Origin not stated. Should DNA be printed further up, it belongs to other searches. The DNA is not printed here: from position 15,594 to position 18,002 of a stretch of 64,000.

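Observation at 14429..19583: Orphan short glycyl-radical-enzyme operon: SASA-type esterase -> 702-aa GRE -> activase -> CMD/AhpD-like protein, with divergent AraC regulator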

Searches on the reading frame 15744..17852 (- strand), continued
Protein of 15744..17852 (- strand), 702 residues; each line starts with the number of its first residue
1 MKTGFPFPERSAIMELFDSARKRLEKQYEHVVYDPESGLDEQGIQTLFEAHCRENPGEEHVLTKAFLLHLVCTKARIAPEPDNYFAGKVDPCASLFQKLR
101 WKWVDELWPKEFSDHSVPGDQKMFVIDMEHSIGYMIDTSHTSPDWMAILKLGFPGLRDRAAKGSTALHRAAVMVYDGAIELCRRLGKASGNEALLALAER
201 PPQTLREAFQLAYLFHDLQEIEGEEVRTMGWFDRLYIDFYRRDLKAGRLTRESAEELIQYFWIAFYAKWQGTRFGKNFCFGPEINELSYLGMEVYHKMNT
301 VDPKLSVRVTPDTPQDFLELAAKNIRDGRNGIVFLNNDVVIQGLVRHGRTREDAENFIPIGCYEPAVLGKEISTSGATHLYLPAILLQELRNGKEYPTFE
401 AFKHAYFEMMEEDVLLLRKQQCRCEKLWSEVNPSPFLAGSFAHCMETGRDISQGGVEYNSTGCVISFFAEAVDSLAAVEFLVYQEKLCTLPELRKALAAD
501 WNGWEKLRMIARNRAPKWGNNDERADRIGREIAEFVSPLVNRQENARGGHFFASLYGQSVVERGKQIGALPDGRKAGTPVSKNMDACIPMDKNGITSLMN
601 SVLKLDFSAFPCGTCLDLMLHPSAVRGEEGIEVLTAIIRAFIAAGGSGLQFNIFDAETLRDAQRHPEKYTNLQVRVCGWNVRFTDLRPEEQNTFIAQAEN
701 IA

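Call 18: find_related_loci(query=A1, collection=metagenome_contigs, flank=8000)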
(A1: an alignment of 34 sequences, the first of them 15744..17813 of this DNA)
Query A1 (689 aa) in metagenome_contigs; peptide patterns used: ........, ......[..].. (x = any residue, [..] = any of these).
600 stretches matched a pattern (row limit reached: there are more); 541 encode a relative of the query (tblastn E <= 1e-3); the best 80 are kept; 80 distinct loci.
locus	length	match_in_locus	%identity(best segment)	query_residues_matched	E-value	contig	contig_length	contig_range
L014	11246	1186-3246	66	1-689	0e+0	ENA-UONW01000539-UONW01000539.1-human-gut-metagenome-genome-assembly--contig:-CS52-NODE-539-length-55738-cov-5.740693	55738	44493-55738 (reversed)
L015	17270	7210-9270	65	1-689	0e+0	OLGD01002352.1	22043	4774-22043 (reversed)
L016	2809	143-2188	65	1-685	0e+0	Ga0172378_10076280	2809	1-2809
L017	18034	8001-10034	59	4-689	0e+0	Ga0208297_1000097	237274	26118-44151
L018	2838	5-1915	63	45-689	0e+0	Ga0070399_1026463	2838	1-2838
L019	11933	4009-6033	58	4-686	0e+0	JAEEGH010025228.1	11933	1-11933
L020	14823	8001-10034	58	4-689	0e+0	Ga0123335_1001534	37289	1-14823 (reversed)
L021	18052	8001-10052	57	1-688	0e+0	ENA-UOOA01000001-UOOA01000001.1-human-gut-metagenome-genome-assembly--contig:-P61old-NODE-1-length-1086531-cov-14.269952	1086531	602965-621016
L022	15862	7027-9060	57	4-689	0e+0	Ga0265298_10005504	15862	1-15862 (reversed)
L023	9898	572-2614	56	4-689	0e+0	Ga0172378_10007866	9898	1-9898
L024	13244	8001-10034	57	4-689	0e+0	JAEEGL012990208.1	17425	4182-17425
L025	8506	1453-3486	58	4-689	0e+0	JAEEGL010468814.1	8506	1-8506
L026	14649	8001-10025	57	4-686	0e+0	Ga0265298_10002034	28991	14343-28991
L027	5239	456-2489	55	4-689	0e+0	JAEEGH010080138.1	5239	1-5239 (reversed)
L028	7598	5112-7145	55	4-689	0e+0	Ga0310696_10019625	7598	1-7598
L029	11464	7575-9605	56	4-688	0e+0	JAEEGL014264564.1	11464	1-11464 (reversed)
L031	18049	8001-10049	54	1-686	0e+0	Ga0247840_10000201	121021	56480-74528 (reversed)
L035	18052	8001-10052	57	1-688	0e+0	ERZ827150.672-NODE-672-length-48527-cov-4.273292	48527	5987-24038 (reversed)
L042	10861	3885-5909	50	4-686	0e+0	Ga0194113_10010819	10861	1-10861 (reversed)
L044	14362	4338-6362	48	4-686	0e+0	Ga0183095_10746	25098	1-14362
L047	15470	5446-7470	51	4-686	0e+0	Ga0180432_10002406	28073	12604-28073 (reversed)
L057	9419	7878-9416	53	4-524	0e+0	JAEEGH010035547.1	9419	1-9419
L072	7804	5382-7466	41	4-688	2e-163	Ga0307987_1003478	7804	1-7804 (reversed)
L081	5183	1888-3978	40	4-688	7e-163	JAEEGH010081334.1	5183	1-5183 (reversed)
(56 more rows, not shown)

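Call 23: search_protein_families(library=pfam, proteins=[L026:7339-7986:+, L026:4364-7297:+, L026:1541-3397:+, L026:11375-13570:+, L017:6660-7313:+, L017:7336-7989:+, L017:13998-15995:+, L026:10904-11359:+, L017:2609-4993:-, L026:64-672:+], max_evalue=0.01)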
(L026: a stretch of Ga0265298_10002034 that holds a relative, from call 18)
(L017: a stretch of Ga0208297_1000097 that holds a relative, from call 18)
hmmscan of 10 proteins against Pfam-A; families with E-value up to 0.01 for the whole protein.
L026:7339-7986:+ (215 aa): 1 family
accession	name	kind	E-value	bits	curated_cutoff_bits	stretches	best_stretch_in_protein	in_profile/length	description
PF13472.12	Lipase_GDSL_2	-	6.6e-08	33.7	32.9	1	96-197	73-175/178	GDSL-like Lipase/Acylhydrolase family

L026:4364-7297:+ (977 aa): 1 family
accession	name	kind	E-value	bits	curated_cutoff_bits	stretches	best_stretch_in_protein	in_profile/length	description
PF03629.24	SASA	-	6.4e-56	189.9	24.8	1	27-281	4-225/226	Carbohydrate esterase, sialic acid-specific acetylesterase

L026:1541-3397:+ (618 aa): 2 families
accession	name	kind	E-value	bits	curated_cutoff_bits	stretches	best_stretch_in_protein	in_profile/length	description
PF02065.24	Melibiase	-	1e-06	28.4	27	1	237-347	64-177/347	Melibiase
PF01055.32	Glyco_hydro_31_2nd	-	0.009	15.8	23.5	0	247-361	40-157/328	Glycosyl hydrolases family 31 TIM-barrel domain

L026:11375-13570:+ (731 aa): 2 families
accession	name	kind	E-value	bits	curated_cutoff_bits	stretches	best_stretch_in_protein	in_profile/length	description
PF02901.20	PFL-like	-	2.6e-83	281.2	24.3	1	121-580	159-635/647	Pyruvate formate lyase-like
PF01228.26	Gly_radical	-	2.6e-19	70.2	22.2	1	609-712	2-106/106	Glycine radical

L017:6660-7313:+ (217 aa): 2 families
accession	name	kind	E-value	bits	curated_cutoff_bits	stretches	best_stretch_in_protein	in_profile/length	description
PF13472.12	Lipase_GDSL_2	-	1.5e-05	26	32.9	1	103-200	87-176/178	GDSL-like Lipase/Acylhydrolase family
PF00657.28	Lipase_GDSL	-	0.0044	17.6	23.6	0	111-207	103-208/208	GDSL-like Lipase/Acylhydrolase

L017:7336-7989:+ (217 aa): 2 families
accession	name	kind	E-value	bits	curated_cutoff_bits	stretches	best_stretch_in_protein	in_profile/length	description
PF13472.12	Lipase_GDSL_2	-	1.9e-05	25.7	32.9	1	113-202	89-178/178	GDSL-like Lipase/Acylhydrolase family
PF00657.28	Lipase_GDSL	-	0.0077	16.8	23.6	0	183-207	189-208/208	GDSL-like Lipase/Acylhydrolase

L017:13998-15995:+ (665 aa): 0 families

L026:10904-11359:+ (151 aa): 1 family
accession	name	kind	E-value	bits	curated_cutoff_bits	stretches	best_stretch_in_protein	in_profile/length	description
PF02627.25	CMD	-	4.2e-18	65.5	23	1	54-139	1-84/84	Carboxymuconolactone decarboxylase family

L017:2609-4993:- (794 aa): 0 families

L026:64-672:+ (202 aa): 1 family
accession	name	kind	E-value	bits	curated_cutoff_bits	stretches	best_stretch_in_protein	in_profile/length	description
PF00455.28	DeoRC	-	4.3e-31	108.5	31.8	1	13-169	2-158/160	DeoR C terminal sensor domain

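Call 24: search_protein_families(library=ncbifam, proteins=[L026:11375-13570:+, L017:10970-13165:+, L026:7339-7986:+, L017:6660-7313:+, L017:7336-7989:+], max_evalue=0.01)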
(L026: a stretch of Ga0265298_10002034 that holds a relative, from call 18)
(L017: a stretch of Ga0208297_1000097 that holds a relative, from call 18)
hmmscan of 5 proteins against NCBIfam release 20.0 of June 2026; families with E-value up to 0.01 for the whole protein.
L026:11375-13570:+ (731 aa): 12 families
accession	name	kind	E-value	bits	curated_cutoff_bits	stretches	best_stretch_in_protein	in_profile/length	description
TIGR01774.1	PFL2-3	subfamily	1.2e-80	271.9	678.2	1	125-727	161-783/786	formate C-acetyltransferase/glycerol dehydratase family glycyl radical enzyme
NF043068.1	glycl_HYPD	equivalog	4.2e-80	269.8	1100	1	161-728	195-782/784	trans-4-hydroxy-L-proline dehydratase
NF048009.1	SfplDhtHpfGKleb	equivalog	5.8e-64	216.5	1000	1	120-727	183-821/824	(2S)-3-sulfopropanediol dehydratase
NF048011.1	SfplDhtHpsGDes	equivalog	3.6e-59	200.9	1000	1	123-727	187-818/821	(2S)-3-sulfopropanediol dehydratase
NF007437.0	PRK09983.1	equivalog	9.3e-56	189.3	1109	1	184-727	219-762/765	formate C-acetyltransferase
NF033718.1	indole_decarb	equivalog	3.5e-53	181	1100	2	533-727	672-865/868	indoleacetate decarboxylase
NF033715.1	glycyl_HPDL_Lrg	equivalog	1.7e-52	178.3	1150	2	181-533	300-682/901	4-hydroxyphenylacetate decarboxylase large subunit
TIGR04394.1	choline_CutC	equivalog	1.8e-50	172.3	1050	1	131-726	170-784/789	choline trimethylamine-lyase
TIGR01255.1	pyr_form_ly_1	equivalog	2e-26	92.7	994.2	1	204-725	231-738/744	formate C-acetyltransferase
NF038360.1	rad_fix_GrcA3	exception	3.3e-11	43.1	158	1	673-725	20-72/78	autonomous glycyl radical cofactor GrcA3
TIGR04365.1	spare_glycyl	equivalog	7.3e-08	32.7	170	1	674-725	69-120/126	autonomous glycyl radical cofactor GrcA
NF008341.1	PRK11127.1-1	equivalog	5.7e-07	29.4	145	1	679-724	28-73/80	autonomous glycyl radical cofactor GrcA2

L017:10970-13165:+ (731 aa): 12 families
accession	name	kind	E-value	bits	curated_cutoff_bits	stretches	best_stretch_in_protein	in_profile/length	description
NF043068.1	glycl_HYPD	equivalog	3.8e-79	266.7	1100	1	157-728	191-782/784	trans-4-hydroxy-L-proline dehydratase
TIGR01774.1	PFL2-3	subfamily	1.4e-75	255.1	678.2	1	126-727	162-783/786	formate C-acetyltransferase/glycerol dehydratase family glycyl radical enzyme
NF048009.1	SfplDhtHpfGKleb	equivalog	1.1e-61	209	1000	1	120-727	183-821/824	(2S)-3-sulfopropanediol dehydratase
NF048011.1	SfplDhtHpsGDes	equivalog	5.8e-56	190.3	1000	1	123-727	187-818/821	(2S)-3-sulfopropanediol dehydratase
NF007437.0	PRK09983.1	equivalog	3.9e-51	174.1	1109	1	186-727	222-762/765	formate C-acetyltransferase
NF033715.1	glycyl_HPDL_Lrg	equivalog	2.3e-50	171.3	1150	2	177-531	287-680/901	4-hydroxyphenylacetate decarboxylase large subunit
NF033718.1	indole_decarb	equivalog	1.2e-47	162.6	1100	2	532-727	671-865/868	indoleacetate decarboxylase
TIGR04394.1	choline_CutC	equivalog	1.3e-46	159.5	1050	1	162-726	201-784/789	choline trimethylamine-lyase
TIGR01255.1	pyr_form_ly_1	equivalog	2.2e-27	95.9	994.2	1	203-725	230-738/744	formate C-acetyltransferase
NF038360.1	rad_fix_GrcA3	exception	3.7e-13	49.3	158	1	672-725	19-72/78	autonomous glycyl radical cofactor GrcA3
TIGR04365.1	spare_glycyl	equivalog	1.8e-08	34.7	170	1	674-725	69-120/126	autonomous glycyl radical cofactor GrcA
NF008341.1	PRK11127.1-1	equivalog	4.2e-08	33.1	145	1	679-725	28-74/80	autonomous glycyl radical cofactor GrcA2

L026:7339-7986:+ (215 aa): 0 families

L017:6660-7313:+ (217 aa): 0 families

L017:7336-7989:+ (217 aa): 0 families

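Call 27: search_protein_families(library=pfam, proteins=[L047:4413-5450:+, L042:1718-2830:+, L081:1263-1814:+, L028:1108-1899:+, L081:114-797:-, L081:914-1312:+, L003:15957-16847:-, L057:4533-5492:+, L035:5534-7024:+, L035:4465-5544:+], max_evalue=0.01)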
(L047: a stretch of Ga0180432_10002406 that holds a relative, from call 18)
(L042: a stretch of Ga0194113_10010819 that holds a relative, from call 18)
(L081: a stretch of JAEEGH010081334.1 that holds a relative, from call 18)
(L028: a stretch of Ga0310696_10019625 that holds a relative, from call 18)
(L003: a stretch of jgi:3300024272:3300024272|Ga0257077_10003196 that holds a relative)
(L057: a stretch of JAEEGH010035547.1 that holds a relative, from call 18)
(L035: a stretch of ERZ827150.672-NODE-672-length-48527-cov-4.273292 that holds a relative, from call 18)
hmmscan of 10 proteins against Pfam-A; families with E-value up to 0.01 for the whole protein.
L047:4413-5450:+ (346 aa): 3 families
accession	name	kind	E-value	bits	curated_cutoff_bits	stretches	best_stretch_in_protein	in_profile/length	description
PF01370.27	Epimerase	-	3.2e-17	63.2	20.9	1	11-233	1-239/240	NAD dependent epimerase/dehydratase family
PF04321.23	RmlD_sub_bind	-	3e-07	30.3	27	0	103-256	97-235/287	RmlD substrate binding domain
PF13460.12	NAD_binding_10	-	5.5e-07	30.1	27.2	1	15-166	1-148/184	NAD(P)H-binding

L042:1718-2830:+ (371 aa): 3 families
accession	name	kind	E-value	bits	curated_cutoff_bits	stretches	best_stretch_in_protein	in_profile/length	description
PF01408.29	GFO_IDH_MocA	-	9e-24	84.9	24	1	42-157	2-116/120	Oxidoreductase family, NAD-binding Rossmann fold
PF22725.1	GFO_IDH_MocA_C3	-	6.1e-16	59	27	1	174-288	6-123/124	GFO/IDH/MocA C-terminal domain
PF02894.22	GFO_IDH_MocA_C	-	4.9e-11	43.3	22.9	1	214-363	45-214/218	Oxidoreductase family, C-terminal alpha/beta domain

L081:1263-1814:+ (184 aa): 2 families
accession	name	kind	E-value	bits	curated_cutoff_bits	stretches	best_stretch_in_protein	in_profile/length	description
PF06695.16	Sm_multidrug_ex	-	5.2e-29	101.7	30.7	1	37-160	1-120/121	Putative small multi-drug export protein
PF09335.16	VTT_dom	-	0.0029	18.5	33.9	1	54-162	15-117/123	VTT domain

L028:1108-1899:+ (264 aa): 2 families
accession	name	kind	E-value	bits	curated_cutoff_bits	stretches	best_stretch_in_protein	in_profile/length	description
PF07963.17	N_methyl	-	9.9e-08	31.7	21.2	1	14-34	7-27/27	Prokaryotic N-terminal methylation motif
PF07596.16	SBP_bac_10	-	0.0045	17.5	23.3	0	39-97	2-53/268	Protein of unknown function (DUF1559)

L081:114-797:- (228 aa): 0 families

L081:914-1312:+ (133 aa): 0 families

L003:15957-16847:- (297 aa): 2 families
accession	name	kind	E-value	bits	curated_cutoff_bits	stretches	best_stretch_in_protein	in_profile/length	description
PF07596.16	SBP_bac_10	-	1.5e-08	35.5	23.3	1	55-212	2-153/268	Protein of unknown function (DUF1559)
PF07963.17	N_methyl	-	0.00022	21.1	21.2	1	30-50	7-27/27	Prokaryotic N-terminal methylation motif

L057:4533-5492:+ (320 aa): 2 families
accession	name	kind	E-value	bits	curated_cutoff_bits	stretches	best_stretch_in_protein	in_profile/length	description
PF01882.25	DUF58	-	1.4e-49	168.7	23.4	1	68-278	1-211/216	Protein of unknown function DUF58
PF13519.12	VWA_2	-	2.7e-08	34.8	27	1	107-210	3-105/107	von Willebrand factor type A domain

L035:5534-7024:+ (497 aa): 2 families
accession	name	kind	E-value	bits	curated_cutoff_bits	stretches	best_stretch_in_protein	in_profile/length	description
PF01558.24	POR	-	3e-28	99.6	27.4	1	317-489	1-171/173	Pyruvate ferredoxin/flavodoxin oxidoreductase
PF02775.26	TPP_enzyme_C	-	7.7e-19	68.4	21.9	1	76-227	20-151/151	Thiamine pyrophosphate enzyme, C-terminal TPP binding domain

L035:4465-5544:+ (360 aa): 3 families
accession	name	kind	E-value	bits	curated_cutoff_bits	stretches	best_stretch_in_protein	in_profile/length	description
PF01855.24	POR_N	-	3.2e-47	161.7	27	1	21-195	2-177/231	Pyruvate flavodoxin/ferredoxin oxidoreductase, thiamine diP-bdg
PF17147.9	PFOR_II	-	1.8e-22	80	27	1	252-348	1-102/102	Pyruvate:ferredoxin oxidoreductase core domain II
PF02780.25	Transketolase_C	-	0.00079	19.8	25.9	1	250-301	8-59/124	Transketolase, C-terminal domain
